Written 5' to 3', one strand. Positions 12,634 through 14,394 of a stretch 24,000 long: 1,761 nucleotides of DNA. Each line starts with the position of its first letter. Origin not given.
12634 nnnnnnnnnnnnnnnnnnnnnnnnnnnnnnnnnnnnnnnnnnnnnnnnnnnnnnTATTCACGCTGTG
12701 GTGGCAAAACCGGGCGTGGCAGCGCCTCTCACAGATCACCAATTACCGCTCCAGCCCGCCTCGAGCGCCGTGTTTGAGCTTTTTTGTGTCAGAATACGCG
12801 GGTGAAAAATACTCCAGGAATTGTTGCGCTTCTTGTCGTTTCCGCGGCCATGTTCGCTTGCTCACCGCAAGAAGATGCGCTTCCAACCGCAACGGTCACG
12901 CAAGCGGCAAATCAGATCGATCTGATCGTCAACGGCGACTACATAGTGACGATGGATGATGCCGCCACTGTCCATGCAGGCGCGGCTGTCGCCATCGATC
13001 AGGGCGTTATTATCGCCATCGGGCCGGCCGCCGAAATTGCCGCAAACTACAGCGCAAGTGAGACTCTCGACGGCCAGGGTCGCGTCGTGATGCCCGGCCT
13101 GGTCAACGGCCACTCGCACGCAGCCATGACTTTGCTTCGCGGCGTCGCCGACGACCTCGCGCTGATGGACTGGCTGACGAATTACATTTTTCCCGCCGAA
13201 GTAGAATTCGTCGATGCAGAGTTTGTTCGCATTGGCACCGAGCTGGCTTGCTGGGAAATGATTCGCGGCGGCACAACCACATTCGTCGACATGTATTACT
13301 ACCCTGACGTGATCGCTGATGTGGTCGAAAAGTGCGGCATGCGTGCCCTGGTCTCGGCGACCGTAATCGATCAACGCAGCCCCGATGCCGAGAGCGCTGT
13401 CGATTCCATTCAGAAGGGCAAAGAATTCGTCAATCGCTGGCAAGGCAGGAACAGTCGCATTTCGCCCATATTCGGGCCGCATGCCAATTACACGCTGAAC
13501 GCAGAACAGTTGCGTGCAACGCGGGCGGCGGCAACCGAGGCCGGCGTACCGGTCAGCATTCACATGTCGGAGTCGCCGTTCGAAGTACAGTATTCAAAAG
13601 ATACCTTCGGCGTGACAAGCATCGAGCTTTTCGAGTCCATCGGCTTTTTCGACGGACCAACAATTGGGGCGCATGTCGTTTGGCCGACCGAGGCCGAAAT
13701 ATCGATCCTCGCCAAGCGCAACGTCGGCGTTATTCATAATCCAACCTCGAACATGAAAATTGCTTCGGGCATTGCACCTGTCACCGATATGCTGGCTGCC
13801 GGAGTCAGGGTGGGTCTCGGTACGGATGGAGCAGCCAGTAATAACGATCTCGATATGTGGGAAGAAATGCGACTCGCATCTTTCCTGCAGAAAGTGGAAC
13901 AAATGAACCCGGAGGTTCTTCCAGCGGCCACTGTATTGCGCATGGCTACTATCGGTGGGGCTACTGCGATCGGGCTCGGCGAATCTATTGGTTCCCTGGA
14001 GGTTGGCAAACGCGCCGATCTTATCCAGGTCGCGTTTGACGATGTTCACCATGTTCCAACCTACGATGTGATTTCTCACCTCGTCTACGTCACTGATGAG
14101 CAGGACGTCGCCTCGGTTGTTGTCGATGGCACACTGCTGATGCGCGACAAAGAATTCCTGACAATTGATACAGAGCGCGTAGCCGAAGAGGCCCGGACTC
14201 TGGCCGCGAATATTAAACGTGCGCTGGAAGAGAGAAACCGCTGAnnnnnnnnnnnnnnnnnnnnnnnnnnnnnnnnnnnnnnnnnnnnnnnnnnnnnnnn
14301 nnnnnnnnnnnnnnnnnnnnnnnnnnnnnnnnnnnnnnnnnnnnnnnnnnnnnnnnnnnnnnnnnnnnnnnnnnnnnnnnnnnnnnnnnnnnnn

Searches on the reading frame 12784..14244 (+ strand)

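Call 6: search_protein_families(library=pfam, proteins=[window:12784-14244:+], max_evalue=0.001)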
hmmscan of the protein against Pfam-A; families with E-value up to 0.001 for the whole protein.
window:12784-14244:+ (486 aa): 3 families
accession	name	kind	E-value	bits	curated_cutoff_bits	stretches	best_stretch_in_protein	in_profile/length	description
PF01979.26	Amidohydro_1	-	9.6e-78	262.3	25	1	101-451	1-344/345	Amidohydrolase family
PF07969.17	Amidohydro_3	-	4.2e-20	73.1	29.7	1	240-449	261-468/472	Amidohydrolase family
PF22039.1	HUTI_composite_bact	-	2.3e-05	24.3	25.5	1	67-89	1-23/26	Imidazolonepropionase-like composite domain, bacteria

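Call 42: search_protein_families(library=ncbifam, proteins=[window:12784-14244:+], max_evalue=0.00001)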
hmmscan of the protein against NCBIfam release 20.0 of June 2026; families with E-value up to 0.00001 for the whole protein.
window:12784-14244:+ (486 aa): 34 families (the best 25 are shown)
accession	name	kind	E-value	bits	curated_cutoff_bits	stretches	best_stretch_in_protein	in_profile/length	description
NF006549.0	PRK09045.1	equivalog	2e-146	488.1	540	1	40-479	3-441/444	TRZ/ATZ family hydrolase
NF004701.0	PRK06038.1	equivalog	3.8e-139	464.1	609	1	44-477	3-426/432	N-ethylammeline chlorohydrolase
NF006252.0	PRK08393.1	equivalog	6.1e-116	387.9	617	1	47-474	3-420/424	N-ethylammeline chlorohydrolase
NF005557.0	PRK07228.1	equivalog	4.6e-112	375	522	1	48-480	4-440/445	5'-deoxyadenosine deaminase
NF012037.0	PRK15493.1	equivalog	2.9e-89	299.9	779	1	53-473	9-429/435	bifunctional S-methyl-5'-thioadenosine deaminase/S-adenosylhomocysteine deaminase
NF005211.0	PRK06687.1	equivalog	2.9e-87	293.2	703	1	53-462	8-418/419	TRZ/ATZ family protein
NF004995.0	PRK06380.1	subfamily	1.2e-82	278.2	567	1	48-468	4-414/418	metal-dependent hydrolase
NF006055.0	PRK08203.1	equivalog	5.5e-79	265.8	532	1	46-479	6-452/455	8-oxoguanine deaminase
NF005540.0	PRK07203.1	equivalog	1.7e-69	234.6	444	1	47-481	2-442/444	putative aminohydrolase SsnA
TIGR03314.1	Se_ssnA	subfamily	4e-68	230.2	455.5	1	48-478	2-438/441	putative selenium metabolism protein SsnA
TIGR02967.1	guan_deamin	equivalog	3.1e-57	194.4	375.4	1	66-416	6-360/401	guanine deaminase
NF009059.0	PRK12393.1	equivalog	4.5e-55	187.2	543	1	50-476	11-454/460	amidohydrolase family protein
NF006679.0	PRK09228.1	subfamily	9.5e-52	176.2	351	1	56-452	21-429/433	guanine deaminase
NF006056.0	PRK08204.1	subfamily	1.7e-50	172.1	391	1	48-482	6-445/449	hypothetical protein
NF006681.0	PRK09229.1-2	equivalog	3.2e-46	158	362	2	232-463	206-435/451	formimidoylglutamate deiminase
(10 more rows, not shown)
